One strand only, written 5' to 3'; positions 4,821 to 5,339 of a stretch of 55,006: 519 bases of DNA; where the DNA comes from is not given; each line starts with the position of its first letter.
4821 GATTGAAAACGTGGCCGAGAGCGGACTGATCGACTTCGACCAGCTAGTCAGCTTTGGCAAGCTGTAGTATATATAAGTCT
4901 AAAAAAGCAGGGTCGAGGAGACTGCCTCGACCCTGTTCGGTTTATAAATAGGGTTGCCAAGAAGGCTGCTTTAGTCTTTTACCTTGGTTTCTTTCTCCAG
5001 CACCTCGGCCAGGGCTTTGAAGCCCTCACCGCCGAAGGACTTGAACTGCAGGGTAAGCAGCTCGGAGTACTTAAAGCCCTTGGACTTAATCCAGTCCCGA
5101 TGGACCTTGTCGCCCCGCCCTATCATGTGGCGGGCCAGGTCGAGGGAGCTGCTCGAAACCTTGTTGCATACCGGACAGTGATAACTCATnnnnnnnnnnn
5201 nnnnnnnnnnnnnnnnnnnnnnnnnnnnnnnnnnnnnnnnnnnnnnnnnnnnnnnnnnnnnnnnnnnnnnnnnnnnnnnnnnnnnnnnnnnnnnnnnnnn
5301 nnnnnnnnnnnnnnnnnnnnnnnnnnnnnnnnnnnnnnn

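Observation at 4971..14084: Nine-gene anaerobic catabolic module of unknown substrate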

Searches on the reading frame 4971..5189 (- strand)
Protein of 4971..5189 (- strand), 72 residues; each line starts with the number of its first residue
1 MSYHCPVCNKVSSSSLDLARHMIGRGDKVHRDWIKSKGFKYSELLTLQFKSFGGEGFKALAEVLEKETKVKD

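Call 3: search_protein_families(library=pfam, proteins=[window:4971-5189:-])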
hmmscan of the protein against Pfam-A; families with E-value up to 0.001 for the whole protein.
window:4971-5189:- (72 aa): 2 families
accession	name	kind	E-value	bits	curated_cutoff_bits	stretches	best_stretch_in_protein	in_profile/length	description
PF19126.5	DUF5810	-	0.00012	22.5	26.9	1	1-37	1-40/66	Family of unknown function (DUF5810)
PF00096.32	zf-C2H2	-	0.00026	21.7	25.2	1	3-22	1-20/23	Zinc finger, C2H2 type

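Call 4: search_protein_families(library=ncbifam, proteins=[window:4971-5189:-])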
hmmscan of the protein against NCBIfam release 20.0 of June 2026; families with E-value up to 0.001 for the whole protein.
window:4971-5189:- (72 aa): 0 families
